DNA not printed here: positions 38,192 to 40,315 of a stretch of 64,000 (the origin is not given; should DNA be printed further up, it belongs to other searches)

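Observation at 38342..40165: Fusion of an HMGL-like (LeuA/CimA/NifV-type) catalytic domain to a C-terminal Cache-like ligand-binding domain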

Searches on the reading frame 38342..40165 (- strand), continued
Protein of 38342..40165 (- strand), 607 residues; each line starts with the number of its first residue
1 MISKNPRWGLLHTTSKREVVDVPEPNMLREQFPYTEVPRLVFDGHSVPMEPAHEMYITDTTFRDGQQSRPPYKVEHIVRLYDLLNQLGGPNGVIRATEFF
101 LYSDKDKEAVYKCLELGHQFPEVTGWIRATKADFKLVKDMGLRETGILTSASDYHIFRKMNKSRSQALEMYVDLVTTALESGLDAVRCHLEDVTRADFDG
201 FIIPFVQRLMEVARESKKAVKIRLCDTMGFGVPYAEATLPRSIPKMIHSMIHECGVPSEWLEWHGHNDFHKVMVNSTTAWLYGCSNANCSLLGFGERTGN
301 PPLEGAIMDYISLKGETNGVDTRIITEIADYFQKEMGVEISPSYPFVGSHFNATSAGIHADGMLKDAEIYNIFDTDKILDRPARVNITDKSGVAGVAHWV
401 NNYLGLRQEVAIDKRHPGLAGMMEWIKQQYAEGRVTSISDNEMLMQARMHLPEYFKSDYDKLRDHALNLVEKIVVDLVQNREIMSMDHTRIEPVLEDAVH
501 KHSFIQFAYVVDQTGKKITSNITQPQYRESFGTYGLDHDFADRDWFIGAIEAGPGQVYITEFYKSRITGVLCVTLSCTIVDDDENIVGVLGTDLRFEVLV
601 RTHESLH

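Call 32: find_encoding_contigs(protein=P0118, flank=8000, max_places=2)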
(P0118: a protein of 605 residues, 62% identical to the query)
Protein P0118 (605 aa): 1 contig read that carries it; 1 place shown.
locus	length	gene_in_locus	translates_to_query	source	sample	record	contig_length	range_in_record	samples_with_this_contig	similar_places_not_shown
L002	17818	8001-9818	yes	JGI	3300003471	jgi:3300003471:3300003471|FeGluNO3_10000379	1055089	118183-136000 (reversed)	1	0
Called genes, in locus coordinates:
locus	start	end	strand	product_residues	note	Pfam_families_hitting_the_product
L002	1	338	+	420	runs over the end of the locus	PF01041:DegT_DnrJ_EryC1, PF01212:Beta_elim_lyase (weak), PF01053:Cys_Met_Meta_PP (weak)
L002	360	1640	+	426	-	PF04734:Ceramidase_alk (faint)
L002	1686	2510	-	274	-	PF00165:HTH_AraC (weak), PF12833:HTH_18, PF00165:HTH_AraC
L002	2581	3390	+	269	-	PF01261:AP_endonuc_2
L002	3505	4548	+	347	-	PF01118:Semialdhyde_dh, PF22698:Semialdhyde_dhC_1, PF02774:Semialdhyde_dhC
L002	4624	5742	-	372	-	PF04389:Peptidase_M28 (weak), PF01546:Peptidase_M20, PF05343:Peptidase_M42, PF07687:M20_dimer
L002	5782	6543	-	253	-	PF11967:RecO_N, PF02565:RecO_C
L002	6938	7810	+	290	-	PF00781:DAGK_cat, PF19279:YegS_C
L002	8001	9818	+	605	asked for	PF00682:HMGL-like, PF02743:dCache_1, PF22673:MCP-like_PDC_1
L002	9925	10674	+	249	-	PF01975:SurE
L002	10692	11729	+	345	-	PF00701:DHDPS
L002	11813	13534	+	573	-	-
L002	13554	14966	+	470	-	PF13598:DUF4139 (weak)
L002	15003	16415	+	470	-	PF00251:Glyco_hydro_32N, PF04616:Glyco_hydro_43 (weak), PF08244:Glyco_hydro_32C (faint)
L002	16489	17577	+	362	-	PF03807:F420_oxidored (weak), PF02153:PDH_N, PF13291:ACT_4 (faint), PF22629:ACT_AHAS_ss (faint), PF20463:PDH_C, PF01842:ACT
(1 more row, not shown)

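Call 33: find_encoding_contigs(protein=P0095, flank=8000, max_places=2)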
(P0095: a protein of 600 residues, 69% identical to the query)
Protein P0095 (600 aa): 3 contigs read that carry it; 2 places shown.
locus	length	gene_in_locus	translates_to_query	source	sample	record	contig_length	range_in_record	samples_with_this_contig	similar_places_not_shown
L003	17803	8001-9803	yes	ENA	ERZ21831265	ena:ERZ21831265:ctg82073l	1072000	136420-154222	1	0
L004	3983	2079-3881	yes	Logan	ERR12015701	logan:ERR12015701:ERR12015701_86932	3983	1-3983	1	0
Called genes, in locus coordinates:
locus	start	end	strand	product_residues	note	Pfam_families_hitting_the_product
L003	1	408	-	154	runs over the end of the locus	PF01257:2Fe-2S_thioredx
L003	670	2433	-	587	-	PF00329:Complex1_30kDa, PF00346:Complex1_49kDa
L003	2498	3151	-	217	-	PF01058:Oxidored_q6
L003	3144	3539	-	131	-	PF00507:Oxidored_q4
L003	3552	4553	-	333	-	PF00274:Glycolytic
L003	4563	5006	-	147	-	PF00571:CBS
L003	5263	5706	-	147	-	PF02082:Rrf2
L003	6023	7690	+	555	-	PF01268:FTHFS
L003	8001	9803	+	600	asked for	PF00682:HMGL-like, PF02743:dCache_1, PF22673:MCP-like_PDC_1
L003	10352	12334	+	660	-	PF01136:Peptidase_U32, PF12392:DUF3656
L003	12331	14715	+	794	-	PF00270:DEAD (faint), PF06733:DEAD_2, PF13307:Helicase_C_2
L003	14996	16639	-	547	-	-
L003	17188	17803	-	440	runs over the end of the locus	-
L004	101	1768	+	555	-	PF01268:FTHFS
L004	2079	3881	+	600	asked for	PF00682:HMGL-like, PF02743:dCache_1, PF22673:MCP-like_PDC_1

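Call 34: find_encoding_contigs(protein=P0126, flank=8000, max_places=1)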
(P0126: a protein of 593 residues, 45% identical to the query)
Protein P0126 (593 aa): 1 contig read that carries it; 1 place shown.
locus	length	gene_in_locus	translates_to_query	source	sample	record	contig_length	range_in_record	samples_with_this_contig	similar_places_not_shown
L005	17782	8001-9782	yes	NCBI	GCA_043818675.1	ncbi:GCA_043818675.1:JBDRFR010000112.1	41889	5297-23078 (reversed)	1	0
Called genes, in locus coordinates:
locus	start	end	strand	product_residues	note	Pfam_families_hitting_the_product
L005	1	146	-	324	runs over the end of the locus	PF01867:Cas_Cas1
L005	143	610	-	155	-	PF01930:Cas_Cas4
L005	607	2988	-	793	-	PF04851:ResIII, PF00270:DEAD, PF00271:Helicase_C (weak), PF22590:Cas3-like_C_2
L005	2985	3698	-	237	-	PF09704:Cas_Cas5d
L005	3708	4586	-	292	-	PF05107:Cas_Cas7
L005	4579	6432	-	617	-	PF09484:Cas_TM1802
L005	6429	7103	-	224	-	PF01881:Cas_Cas6_C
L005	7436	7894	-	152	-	PF13404:HTH_AsnC-type, PF13412:HTH_24, PF01037:AsnC_trans_reg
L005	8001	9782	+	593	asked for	PF00682:HMGL-like, PF22673:MCP-like_PDC_1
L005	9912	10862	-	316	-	PF02424:ApbE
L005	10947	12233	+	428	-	PF13375:RnfC_N, PF01512:Complex1_51K, PF10531:SLBB, PF12838:Fer4_7, PF13183:Fer4_8 (faint), PF13187:Fer4_9 (weak), PF13237:Fer4_10 (weak)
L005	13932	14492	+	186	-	PF04205:FMN_bind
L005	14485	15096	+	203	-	PF02508:Rnf-Nqr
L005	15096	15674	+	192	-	PF02508:Rnf-Nqr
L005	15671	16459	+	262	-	PF13484:Fer4_16 (faint), PF04060:FeS, PF12838:Fer4_7 (weak), PF14697:Fer4_21 (weak), PF13187:Fer4_9 (weak), PF00037:Fer4 (weak), PF12838:Fer4_7, PF13237:Fer4_10, +3 more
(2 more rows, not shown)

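Call 35: find_encoding_contigs(protein=P0273, flank=8000, max_places=1)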
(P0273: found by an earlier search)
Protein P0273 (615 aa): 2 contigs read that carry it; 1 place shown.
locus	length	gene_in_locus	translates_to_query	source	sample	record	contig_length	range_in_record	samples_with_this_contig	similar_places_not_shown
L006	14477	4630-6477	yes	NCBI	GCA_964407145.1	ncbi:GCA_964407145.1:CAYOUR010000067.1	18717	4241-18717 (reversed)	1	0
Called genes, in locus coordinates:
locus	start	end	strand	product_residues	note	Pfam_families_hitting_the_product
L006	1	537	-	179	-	?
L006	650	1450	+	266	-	PF01026:TatD_DNase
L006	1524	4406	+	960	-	-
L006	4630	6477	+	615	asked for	PF00682:HMGL-like, PF02743:dCache_1, PF22673:MCP-like_PDC_1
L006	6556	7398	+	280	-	PF01790:LGT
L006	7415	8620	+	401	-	PF00849:PseudoU_synth_2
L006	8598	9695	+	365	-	PF02401:LYTB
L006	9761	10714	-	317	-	-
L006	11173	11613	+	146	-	PF07291:MauE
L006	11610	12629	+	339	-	PF01040:UbiA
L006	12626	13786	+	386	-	PF01266:DAO (faint), PF07992:Pyr_redox_2, PF13450:NAD_binding_8 (faint), PF13454:NAD_binding_9 (faint), PF00070:Pyr_redox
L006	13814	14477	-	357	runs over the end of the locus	PF01208:URO-D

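Call 36: find_encoding_contigs(protein=P0128, flank=8000, max_places=2)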
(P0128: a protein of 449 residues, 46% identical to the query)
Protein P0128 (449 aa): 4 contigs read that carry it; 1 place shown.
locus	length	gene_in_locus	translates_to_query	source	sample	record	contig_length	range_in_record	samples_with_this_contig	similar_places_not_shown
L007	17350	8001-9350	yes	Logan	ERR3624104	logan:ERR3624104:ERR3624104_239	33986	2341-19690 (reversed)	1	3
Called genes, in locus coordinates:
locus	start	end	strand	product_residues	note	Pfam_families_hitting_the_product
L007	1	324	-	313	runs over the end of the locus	PF04015:DUF362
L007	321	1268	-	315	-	PF00581:Rhodanese, PF02915:Rubrerythrin (faint)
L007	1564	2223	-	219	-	PF06971:Put_DNA-bind_N, PF02629:CoA_binding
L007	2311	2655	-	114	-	PF00137:ATP-synt_C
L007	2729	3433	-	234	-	PF00119:ATP-synt_A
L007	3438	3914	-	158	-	PF03899:ATP-synt_I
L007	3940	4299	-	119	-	PF09527:ATPase_gene1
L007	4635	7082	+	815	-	PF20437:LonC_helical, PF13654:AAA_32, PF20436:LonB_AAA-LID, PF05362:Lon_C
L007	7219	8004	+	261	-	-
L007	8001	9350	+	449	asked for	PF00682:HMGL-like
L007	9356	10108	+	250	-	PF03330:DPBB_1, PF05036:SPOR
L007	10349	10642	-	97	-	PF18291:HU-HIG (weak), PF00216:Bac_DNA_binding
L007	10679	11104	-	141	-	PF11969:DcpS_C, PF01230:HIT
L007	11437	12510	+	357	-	PF04055:Radical_SAM, PF16199:Radical_SAM_C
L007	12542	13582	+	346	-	PF13524:Glyco_trans_1_2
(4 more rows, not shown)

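Call 48: search_protein_families(library=pfam, proteins=[P0122, P0143, P0145, P0148, P0150, P0185, P0121, P0126, P0125, P0153], max_evalue=0.01)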
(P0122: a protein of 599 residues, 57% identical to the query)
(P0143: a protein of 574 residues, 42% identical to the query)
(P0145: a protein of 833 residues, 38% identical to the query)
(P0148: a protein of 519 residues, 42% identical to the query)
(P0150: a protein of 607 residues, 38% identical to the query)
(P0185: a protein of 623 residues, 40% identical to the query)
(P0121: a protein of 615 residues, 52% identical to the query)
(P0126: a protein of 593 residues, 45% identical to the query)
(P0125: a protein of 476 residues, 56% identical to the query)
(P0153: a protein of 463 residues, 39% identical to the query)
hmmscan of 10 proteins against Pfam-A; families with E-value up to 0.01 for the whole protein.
P0122 (599 aa): 2 families
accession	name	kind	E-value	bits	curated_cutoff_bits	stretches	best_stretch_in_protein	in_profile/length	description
PF00682.25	HMGL-like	-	3e-27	96.1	29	1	198-470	4-258/260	HMGL-like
PF00072.30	Response_reg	-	6.9e-17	62.1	30.2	1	6-121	1-110/111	Response regulator receiver domain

P0143 (574 aa): 2 families
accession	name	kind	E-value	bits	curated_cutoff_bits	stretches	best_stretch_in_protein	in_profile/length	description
PF00682.25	HMGL-like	-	3.2e-30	105.8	29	1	23-293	2-254/260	HMGL-like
PF22617.1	HCS_D2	-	4.5e-09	37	27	1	313-367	2-56/82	Homocitrate synthase post-HMGL domain-like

P0145 (833 aa): 6 families
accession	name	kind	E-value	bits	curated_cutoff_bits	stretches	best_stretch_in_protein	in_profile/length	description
PF00682.25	HMGL-like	-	2.9e-27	96.1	29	1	42-289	2-236/260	HMGL-like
PF13535.11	ATP-grasp_4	-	3.3e-18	66.2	27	1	579-711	6-158/160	ATP-grasp domain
PF18603.7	LAL_C2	-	1.9e-13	50.9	29.4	1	754-830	2-78/78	L-amino acid ligase C-terminal domain 2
PF02655.19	ATP-grasp_3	-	1.5e-09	38.6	23.2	1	574-708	30-159/160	ATP-grasp domain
PF01071.24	GARS_A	-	0.00019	21.8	27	1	539-673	2-151/194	Phosphoribosylglycinamide synthetase, ATP-grasp (A) domain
PF22617.1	HCS_D2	-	0.00035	21.3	27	1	328-384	1-57/82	Homocitrate synthase post-HMGL domain-like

P0148 (519 aa): 2 families
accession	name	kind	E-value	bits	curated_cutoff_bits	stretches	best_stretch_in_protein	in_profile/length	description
PF00682.25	HMGL-like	-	2.6e-27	96.3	29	1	12-278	2-256/260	HMGL-like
PF22617.1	HCS_D2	-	9.9e-10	39.1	27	1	296-346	2-52/82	Homocitrate synthase post-HMGL domain-like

P0150 (607 aa): 2 families
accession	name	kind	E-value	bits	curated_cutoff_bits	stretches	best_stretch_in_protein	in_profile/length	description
PF00682.25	HMGL-like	-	1.4e-27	97.2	29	1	88-354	2-243/260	HMGL-like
PF01842.31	ACT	-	0.00024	21.3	27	1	505-545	2-40/66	ACT domain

P0185 (623 aa): 2 families
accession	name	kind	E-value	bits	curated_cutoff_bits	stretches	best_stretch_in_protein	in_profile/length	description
PF00682.25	HMGL-like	-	4.9e-21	75.7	29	1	86-355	3-243/260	HMGL-like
PF01842.31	ACT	-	0.00045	20.4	27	1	523-563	2-40/66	ACT domain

P0121 (615 aa): 4 families
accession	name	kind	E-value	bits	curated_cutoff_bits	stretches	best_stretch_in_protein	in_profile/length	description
PF00682.25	HMGL-like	-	6.3e-30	104.9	29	1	54-327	3-258/260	HMGL-like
PF02743.24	dCache_1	-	3.7e-10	40.2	45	1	485-607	57-167/240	Cache domain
PF22673.2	MCP-like_PDC_1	-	2e-09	38.3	27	1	490-597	1-113/113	Methyl-accepting chemotaxis protein-like, first PDC sensor domain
PF22617.1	HCS_D2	-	0.0061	17.3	27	0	344-393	2-51/82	Homocitrate synthase post-HMGL domain-like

P0126 (593 aa): 3 families
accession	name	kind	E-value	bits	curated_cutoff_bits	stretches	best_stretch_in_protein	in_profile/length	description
PF00682.25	HMGL-like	-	4.1e-24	85.8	29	1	52-307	4-242/260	HMGL-like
PF22673.2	MCP-like_PDC_1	-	1.3e-07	32.5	27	1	508-588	30-111/113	Methyl-accepting chemotaxis protein-like, first PDC sensor domain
PF02743.24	dCache_1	-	0.00032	20.7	45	1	481-590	57-157/240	Cache domain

P0125 (476 aa): 1 family
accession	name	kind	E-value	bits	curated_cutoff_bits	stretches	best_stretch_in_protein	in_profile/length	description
PF00682.25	HMGL-like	-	1.2e-27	97.4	29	1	60-312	3-236/260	HMGL-like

P0153 (463 aa): 2 families
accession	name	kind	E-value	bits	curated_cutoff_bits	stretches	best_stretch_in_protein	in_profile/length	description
PF00682.25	HMGL-like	-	1e-34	120.6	29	1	61-319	2-242/260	HMGL-like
PF22617.1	HCS_D2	-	3e-10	40.8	27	1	351-429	1-77/82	Homocitrate synthase post-HMGL domain-like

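Call 58: predict_structure(alignment_id=A1)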
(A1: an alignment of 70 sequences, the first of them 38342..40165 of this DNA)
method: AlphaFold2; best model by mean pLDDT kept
length: 607 residues; sequences in the alignment: 70
mean_pLDDT: 82.0   pTM: 0.64
mean pLDDT of the five models: 82.0, 79.5, 75.8, 74.8, 73.6
residues with pLDDT >= 90: 234; 70-90: 250; 50-70: 103; < 50: 20
segments of 3 or more residues with pLDDT < 50: 230-233, 235-238, 268-271, 604-607
pLDDT, mean of each block of 10 residues (from residue 1): 53 74 81 66 77 92 68 93 96 94 91 96 89 91 91 87 94 95 94 83 95 97 77 49 86 94 71 74 92 72 87 90 90 86 64 53 58 59 69 84 80 87 91 75 83 69 71 89 91 92 90 90 83 76 90 85 82 91 89 84 50
secondary structure, 60 per line:
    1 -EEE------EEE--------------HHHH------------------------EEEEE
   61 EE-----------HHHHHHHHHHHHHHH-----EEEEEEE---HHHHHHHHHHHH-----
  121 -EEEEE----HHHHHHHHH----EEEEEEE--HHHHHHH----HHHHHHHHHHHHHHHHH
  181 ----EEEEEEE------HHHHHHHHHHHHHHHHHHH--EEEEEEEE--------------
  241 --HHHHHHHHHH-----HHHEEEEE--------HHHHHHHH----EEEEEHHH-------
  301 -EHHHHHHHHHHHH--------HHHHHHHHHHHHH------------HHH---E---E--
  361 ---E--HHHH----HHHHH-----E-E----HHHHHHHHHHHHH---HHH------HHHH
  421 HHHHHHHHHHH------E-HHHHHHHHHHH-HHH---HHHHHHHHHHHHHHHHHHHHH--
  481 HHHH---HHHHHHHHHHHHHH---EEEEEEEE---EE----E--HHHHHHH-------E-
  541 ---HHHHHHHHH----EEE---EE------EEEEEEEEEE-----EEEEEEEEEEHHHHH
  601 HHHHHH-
elements in order: E2-4 E11-13 H28-31 E56-62 H74-88 E94-100 H104-115 E122-126 H131-139 E144-150 H153-159 H164-180 E185-191 H198-216 E219-226 H243-252 E261-265 H274-281 E286-290 H303-314 H323-335 H367-370 H375-379 H392-404 H417-431 H440-450 H458-478 H481-484 H488-501 E505-512 H525-531 H544-552 E557-559 E571-580 E586-595 H596-606

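Call 60: fold_search(model_id=the predicted structure, library=pdb)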
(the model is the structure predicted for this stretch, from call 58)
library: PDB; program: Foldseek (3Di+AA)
matches with E <= 10: 1801; with E <= 0.001: 276
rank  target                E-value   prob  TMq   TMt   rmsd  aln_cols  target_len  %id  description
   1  6e1j_A                1.3e-20  1.00  0.48  0.69   8.1       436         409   21  Crystal Structure of Methylthioalkylmalate Synthase (BjuMAM1.1) from Brassica juncea (released 2019-05-08)
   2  6ktq_B                8.1e-20  1.00  0.49  0.72   7.0       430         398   22  Crystal structure of catalytic domain of homocitrate synthase from Sulfolobus acidocaldarius (SaHCS(dRAM)) in complex  (released 2020-09-02)
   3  6ktq_A                1.1e-19  1.00  0.49  0.71   6.0       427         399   22  Crystal structure of catalytic domain of homocitrate synthase from Sulfolobus acidocaldarius (SaHCS(dRAM)) in complex  (released 2020-09-02)
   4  6e1j_B                4.1e-19  1.00  0.48  0.69   8.7       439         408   21  Crystal Structure of Methylthioalkylmalate Synthase (BjuMAM1.1) from Brassica juncea (released 2019-05-08)
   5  3rmj_A                1.0e-16  1.00  0.43  0.81   3.5       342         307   24  Crystal structure of truncated alpha-Isopropylmalate Synthase from Neisseria meningitidis (released 2012-03-14)
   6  3rmj_B                1.3e-16  1.00  0.40  0.76   3.1       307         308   25  Crystal structure of truncated alpha-Isopropylmalate Synthase from Neisseria meningitidis (released 2012-03-14)
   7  4ov9                  1.1e-15  1.00  0.46  0.70   8.9       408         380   17  Structure of isopropylmalate synthase binding with alpha-isopropylmalate (released 2014-08-20)
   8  4ov4                  1.5e-15  1.00  0.45  0.70   8.6       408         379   17  Isopropylmalate synthase binding with ketoisovalerate (released 2014-08-20)
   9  3bli                  1.4e-14  1.00  0.43  0.78   4.5       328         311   24  Crystal structure of the catalytic domain of LiCMS in complexed with pyruvate and acetyl-CoA (released 2008-11-11)
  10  3a9i                  3.3e-14  1.00  0.44  0.74  15.9       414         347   19  Crystal structure of homocitrate synthase from Thermus thermophilus complexed with Lys (released 2009-12-22)
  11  3ble                  3.7e-14  1.00  0.41  0.77   3.4       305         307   25  Crystal structure of the catalytic domain of LiCMS in complexed with malonate (released 2008-11-11)
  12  3eeg_A                7.5e-14  1.00  0.38  0.81   3.4       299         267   23  Crystal structure of a 2-isopropylmalate synthase from Cytophaga hutchinsonii (released 2008-09-16)
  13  3mi3_A                8.4e-14  1.00  0.46  0.72   7.5       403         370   17  Homocitrate Synthase Lys4 bound to Lysine (released 2010-04-28)
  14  3mi3_B                8.9e-14  1.00  0.45  0.70   7.5       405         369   17  Homocitrate Synthase Lys4 bound to Lysine (released 2010-04-28)
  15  3fig_A                1.1e-13  1.00  0.46  0.49  10.2       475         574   16  Crystal Structure of Leucine-bound LeuA from Mycobacterium tuberculosis (released 2008-12-23)
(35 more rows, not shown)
